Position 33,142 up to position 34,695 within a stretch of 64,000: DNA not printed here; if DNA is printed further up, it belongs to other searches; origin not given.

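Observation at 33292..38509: Anchor-less sdhA-sdhB-aspA operon ending in a rubredoxin-FMN oxidase in a methanogen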

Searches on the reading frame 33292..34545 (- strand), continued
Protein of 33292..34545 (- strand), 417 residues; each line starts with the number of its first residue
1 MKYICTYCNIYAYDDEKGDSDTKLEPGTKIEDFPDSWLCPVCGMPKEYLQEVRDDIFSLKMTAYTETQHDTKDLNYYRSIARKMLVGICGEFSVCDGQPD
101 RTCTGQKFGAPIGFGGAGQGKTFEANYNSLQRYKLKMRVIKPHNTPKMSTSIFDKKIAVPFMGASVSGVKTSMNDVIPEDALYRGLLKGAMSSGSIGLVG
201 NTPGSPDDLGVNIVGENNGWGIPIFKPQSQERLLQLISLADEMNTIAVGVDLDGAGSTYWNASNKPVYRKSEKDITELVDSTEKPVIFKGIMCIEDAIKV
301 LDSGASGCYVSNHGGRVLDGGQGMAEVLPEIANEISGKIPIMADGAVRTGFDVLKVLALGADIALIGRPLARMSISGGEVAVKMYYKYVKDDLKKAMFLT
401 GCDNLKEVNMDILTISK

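Call 42: search_solved_structures(query=A1, max_evalue=1e-8, show_alignments=5)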
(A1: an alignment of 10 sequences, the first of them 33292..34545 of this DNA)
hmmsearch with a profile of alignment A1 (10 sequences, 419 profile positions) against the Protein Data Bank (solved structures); distinct sequences matched with E-value up to 1e-8: 96 (the best 60 are shown).
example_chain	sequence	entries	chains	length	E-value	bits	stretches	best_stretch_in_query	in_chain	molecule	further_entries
7f20_A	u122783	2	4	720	1.7e-63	218.1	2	260-409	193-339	L-lactate oxidase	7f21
7f22_A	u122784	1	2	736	2.4e-63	217.6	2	270-409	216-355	L-lactate oxidase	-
6rhs_A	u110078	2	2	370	7.5e-39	136.9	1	272-414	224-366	Putative L-lactate oxidase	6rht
6r9v_A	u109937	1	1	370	9.7e-39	136.5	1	272-414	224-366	Putative L-lactate oxidase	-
6gmc_A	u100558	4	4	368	1.3e-36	129.5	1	273-414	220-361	Hydroxyacid oxidase 1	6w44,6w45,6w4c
5qib_A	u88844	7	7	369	1.3e-36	129.5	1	273-414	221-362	Hydroxyacid oxidase 1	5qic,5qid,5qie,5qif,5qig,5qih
2w0u_A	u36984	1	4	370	1.3e-36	129.5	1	273-414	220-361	HYDROXYACID OXIDASE 1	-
2rdt_A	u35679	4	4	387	1.6e-36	129.3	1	273-414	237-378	Hydroxyacid oxidase 1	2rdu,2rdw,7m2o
2nzl_A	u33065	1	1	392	1.6e-36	129.2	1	273-414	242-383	Hydroxyacid oxidase 1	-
6gmb_A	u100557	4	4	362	2.1e-36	128.8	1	273-413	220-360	Hydroxyacid oxidase 1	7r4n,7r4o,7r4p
6ai7_A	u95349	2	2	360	6.4e-35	123.9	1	280-408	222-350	4-hydroxymandelate oxidase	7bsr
5zzx_A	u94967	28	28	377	7.6e-35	123.7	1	280-408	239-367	4-hydroxymandelate oxidase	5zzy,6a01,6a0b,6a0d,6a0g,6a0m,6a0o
5zzp_A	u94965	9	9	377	8.2e-35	123.6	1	280-408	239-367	4-hydroxymandelate oxidase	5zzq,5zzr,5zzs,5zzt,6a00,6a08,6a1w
6a3t_A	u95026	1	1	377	8.3e-35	123.6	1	280-408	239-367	4-hydroxymandelate oxidase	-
5zzz_A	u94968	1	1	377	8.7e-35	123.5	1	280-408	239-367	4-hydroxymandelate oxidase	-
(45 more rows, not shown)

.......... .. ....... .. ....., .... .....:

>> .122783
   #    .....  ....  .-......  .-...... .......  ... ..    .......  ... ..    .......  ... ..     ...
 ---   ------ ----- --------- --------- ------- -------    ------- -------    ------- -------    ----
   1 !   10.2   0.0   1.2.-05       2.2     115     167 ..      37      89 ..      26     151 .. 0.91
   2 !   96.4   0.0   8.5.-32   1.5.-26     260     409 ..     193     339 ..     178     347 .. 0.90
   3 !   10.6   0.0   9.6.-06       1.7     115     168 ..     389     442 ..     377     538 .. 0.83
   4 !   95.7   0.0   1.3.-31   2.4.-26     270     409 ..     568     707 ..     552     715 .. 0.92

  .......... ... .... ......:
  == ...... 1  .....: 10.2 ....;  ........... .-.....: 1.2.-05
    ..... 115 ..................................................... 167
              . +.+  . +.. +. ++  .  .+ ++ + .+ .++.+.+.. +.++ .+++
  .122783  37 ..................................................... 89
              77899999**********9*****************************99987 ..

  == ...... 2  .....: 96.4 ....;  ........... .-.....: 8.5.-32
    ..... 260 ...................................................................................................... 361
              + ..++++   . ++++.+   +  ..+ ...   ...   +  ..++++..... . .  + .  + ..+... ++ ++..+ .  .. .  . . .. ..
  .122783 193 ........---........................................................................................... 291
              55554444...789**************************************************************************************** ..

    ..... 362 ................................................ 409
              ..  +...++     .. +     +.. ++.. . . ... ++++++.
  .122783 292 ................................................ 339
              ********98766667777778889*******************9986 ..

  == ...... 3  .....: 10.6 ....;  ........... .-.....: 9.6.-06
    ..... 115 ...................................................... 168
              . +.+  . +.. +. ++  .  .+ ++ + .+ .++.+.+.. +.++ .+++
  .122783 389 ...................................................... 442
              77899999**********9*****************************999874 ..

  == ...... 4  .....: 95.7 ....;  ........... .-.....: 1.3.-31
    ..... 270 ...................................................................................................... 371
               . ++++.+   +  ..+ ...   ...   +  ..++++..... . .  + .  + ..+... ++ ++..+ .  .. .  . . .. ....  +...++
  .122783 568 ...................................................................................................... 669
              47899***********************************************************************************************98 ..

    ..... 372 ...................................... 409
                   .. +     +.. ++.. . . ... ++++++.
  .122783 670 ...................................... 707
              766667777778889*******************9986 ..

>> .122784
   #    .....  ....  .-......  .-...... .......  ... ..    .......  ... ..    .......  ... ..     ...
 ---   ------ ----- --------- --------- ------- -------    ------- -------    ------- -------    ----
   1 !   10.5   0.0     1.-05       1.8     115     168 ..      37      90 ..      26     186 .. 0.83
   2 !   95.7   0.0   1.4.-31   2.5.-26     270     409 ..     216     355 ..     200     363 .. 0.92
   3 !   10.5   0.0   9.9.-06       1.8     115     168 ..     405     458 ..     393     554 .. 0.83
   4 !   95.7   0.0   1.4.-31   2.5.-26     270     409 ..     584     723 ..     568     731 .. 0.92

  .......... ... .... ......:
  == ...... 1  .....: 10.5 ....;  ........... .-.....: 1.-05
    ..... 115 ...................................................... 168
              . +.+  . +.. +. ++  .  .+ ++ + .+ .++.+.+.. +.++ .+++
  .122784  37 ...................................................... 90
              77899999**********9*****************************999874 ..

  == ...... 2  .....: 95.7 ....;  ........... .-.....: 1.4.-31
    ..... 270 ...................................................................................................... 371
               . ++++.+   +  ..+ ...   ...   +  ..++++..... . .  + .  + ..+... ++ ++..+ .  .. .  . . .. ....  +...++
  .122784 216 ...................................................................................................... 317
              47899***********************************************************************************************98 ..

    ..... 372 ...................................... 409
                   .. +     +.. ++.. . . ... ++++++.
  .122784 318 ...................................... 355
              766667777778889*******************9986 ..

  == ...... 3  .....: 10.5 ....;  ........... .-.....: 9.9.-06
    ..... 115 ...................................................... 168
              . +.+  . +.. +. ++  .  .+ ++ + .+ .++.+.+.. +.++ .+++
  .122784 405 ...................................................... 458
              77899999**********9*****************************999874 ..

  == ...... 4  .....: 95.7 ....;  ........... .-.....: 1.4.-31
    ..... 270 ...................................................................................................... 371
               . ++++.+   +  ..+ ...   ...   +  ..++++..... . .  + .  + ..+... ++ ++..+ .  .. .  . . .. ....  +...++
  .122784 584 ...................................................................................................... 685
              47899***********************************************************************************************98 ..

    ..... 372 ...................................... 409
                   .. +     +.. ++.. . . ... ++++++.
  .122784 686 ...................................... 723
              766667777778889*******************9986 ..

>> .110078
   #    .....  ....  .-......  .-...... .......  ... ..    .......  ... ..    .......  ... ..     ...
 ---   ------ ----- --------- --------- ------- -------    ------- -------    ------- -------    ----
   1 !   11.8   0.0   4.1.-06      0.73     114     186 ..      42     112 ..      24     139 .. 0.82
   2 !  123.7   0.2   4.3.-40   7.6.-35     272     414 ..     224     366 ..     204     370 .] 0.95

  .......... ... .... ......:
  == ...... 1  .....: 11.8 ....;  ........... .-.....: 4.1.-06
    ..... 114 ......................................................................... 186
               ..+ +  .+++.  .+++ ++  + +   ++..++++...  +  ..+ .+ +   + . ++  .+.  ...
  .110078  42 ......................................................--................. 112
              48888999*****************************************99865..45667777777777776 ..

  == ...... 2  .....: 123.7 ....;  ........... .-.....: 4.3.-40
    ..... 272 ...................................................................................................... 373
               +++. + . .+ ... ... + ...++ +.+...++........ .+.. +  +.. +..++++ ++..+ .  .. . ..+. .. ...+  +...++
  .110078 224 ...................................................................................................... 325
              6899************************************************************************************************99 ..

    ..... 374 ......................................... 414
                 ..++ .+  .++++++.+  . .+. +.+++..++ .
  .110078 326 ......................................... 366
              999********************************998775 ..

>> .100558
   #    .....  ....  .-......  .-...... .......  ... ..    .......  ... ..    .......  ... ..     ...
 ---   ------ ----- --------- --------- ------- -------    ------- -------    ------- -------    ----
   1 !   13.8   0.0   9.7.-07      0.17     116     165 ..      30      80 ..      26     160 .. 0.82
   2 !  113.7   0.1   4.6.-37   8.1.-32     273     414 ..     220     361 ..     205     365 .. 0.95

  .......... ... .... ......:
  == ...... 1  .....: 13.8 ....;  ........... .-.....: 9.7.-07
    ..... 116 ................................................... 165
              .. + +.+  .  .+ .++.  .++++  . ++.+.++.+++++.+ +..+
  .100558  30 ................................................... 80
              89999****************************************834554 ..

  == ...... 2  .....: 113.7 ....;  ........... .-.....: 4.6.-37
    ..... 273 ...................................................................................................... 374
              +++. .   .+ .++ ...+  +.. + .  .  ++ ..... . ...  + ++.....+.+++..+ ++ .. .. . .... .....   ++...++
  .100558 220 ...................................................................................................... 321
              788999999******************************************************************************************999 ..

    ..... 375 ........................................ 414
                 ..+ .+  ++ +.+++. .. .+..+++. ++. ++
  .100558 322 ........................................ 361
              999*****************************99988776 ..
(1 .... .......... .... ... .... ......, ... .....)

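Call 51: predict_structure(alignment_id=A2)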
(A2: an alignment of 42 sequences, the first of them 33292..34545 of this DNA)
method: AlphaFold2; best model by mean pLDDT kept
length: 417 residues; sequences in the alignment: 42
mean_pLDDT: 83.4   pTM: 0.85
mean pLDDT of the five models: 83.4, 82.4, 81.9, 80.4, 79.2
residues with pLDDT >= 90: 206; 70-90: 134; 50-70: 45; < 50: 32
segments of 3 or more residues with pLDDT < 50: 93-117, 315-319
pLDDT, mean of each block of 10 residues (from residue 1): 84 88 89 89 87 82 64 81 70 48 38 47 79 83 84 96 79 76 94 94 82 96 91 96 96 59 70 95 95 93 96 57 88 97 91 97 93 90 96 94 93 85
secondary structure, 60 per line:
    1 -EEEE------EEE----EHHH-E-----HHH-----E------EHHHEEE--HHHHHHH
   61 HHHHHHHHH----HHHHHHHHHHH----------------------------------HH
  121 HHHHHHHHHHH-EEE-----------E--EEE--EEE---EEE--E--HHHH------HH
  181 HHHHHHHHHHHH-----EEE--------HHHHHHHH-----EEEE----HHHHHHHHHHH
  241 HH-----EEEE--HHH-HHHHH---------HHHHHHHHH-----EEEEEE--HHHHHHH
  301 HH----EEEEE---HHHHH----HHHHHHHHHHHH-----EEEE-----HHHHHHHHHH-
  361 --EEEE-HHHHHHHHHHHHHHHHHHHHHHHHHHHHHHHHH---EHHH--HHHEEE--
elements in order: E2-5 E12-14 E49-51 H54-69 H74-84 H119-131 E133-135 E150-152 E155-157 E161-163 H169-172 H179-192 E198-200 H209-216 E222-225 H230-242 E248-251 H258-262 H272-280 E286-291 H294-302 E307-311 H315-319 H324-335 E341-344 H350-359 E363-366 H368-400 E413-415

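Call 55: fold_search(model_id=the predicted structure, library=pdb)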
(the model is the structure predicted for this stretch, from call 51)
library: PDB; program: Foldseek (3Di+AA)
matches with E <= 10: 1858; with E <= 0.001: 1089
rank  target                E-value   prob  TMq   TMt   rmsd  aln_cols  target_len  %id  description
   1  1al8                  4.3e-21  1.00  0.62  0.74   5.4       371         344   26  THREE-DIMENSIONAL STRUCTURE OF GLYCOLATE OXIDASE WITH BOUND ACTIVE-SITE INHIBITORS (released 1997-09-17)
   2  6a3d                  5.7e-21  1.00  0.61  0.76   4.8       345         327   24  The crystal structure of Mandelate oxidase Y128F with 4-Br-2-hydroxy-methylphenylacetate (released 2019-06-19)
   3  5zzt                  6.0e-21  1.00  0.62  0.77   4.5       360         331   24  The crystal structure of Mandelate oxidase with 3,3-difluoro-2-hydroxy-3-phenylpropionic acid (released 2019-06-19)
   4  6a4g                  7.1e-21  1.00  0.59  0.77   3.8       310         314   26  Mandelate oxidase mutant-Y128F with the monooxide FMN adduct (released 2019-06-19)
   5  1tb3_A                1.2e-20  1.00  0.64  0.79   4.8       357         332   23  Crystal Structure Analysis of Recombinant Rat Kidney Long-chain Hydroxy Acid Oxidase (released 2005-02-01)
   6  6a4h                  1.2e-20  1.00  0.59  0.74   4.3       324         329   26  Mandelate oxidase mutant-Y128F with the peroxide FMN adduct (released 2019-06-19)
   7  6a01                  1.2e-20  1.00  0.62  0.76   4.8       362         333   23  The crystal structure of Mandelate oxidase Y128F with 3,3-difluoro-2,2-dihydroxy-3-phenylpropionic acid (released 2019-06-19)
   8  6a1m                  1.3e-20  1.00  0.59  0.74   4.2       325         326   25  Mandelate oxidase mutant-Y128F with 5-deazariboflavin mononucleotide and benzoylformic acid (released 2019-06-19)
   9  6rhs                  1.5e-20  1.00  0.63  0.72   4.9       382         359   22  Crystal structure of Pediococcus acidilactici (Putative)lactate oxidase Refolded WT protein (released 2020-02-12)
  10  1gox                  1.6e-20  1.00  0.66  0.77   4.2       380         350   23  REFINED STRUCTURE OF SPINACH GLYCOLATE OXIDASE AT 2 ANGSTROMS RESOLUTION (released 1989-10-15)
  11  7r4o                  1.6e-20  1.00  0.63  0.76   4.9       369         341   22  Structure of human hydroxyacid oxidase 1 bound with 2-((4H-1,2,4-triazol-3-yl)thio)-1-(4-(3-chlorophenyl)piperazin-1-yl) (released 2022-05-04)
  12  6rht                  1.7e-20  1.00  0.64  0.72   4.2       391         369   21  Structure of Pediococcus acidilactici putative lactate oxidase WT protein (released 2020-02-12)
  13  6a1r                  1.9e-20  1.00  0.62  0.76   4.5       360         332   24  Mandelate oxidase mutant-Y128F with the N5-phenylacetyl-FMN adduct (released 2019-06-19)
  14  6w4c                  2.2e-20  1.00  0.65  0.79   4.4       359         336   23  Crystal structure of HAO1 in complex with indazole acid inhibitor - compound 5 (released 2021-05-12)
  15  6a0y                  2.2e-20  1.00  0.62  0.76   4.5       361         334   24  Mandelate oxidase mutant-Y128F with Benzoic acid (released 2019-06-19)
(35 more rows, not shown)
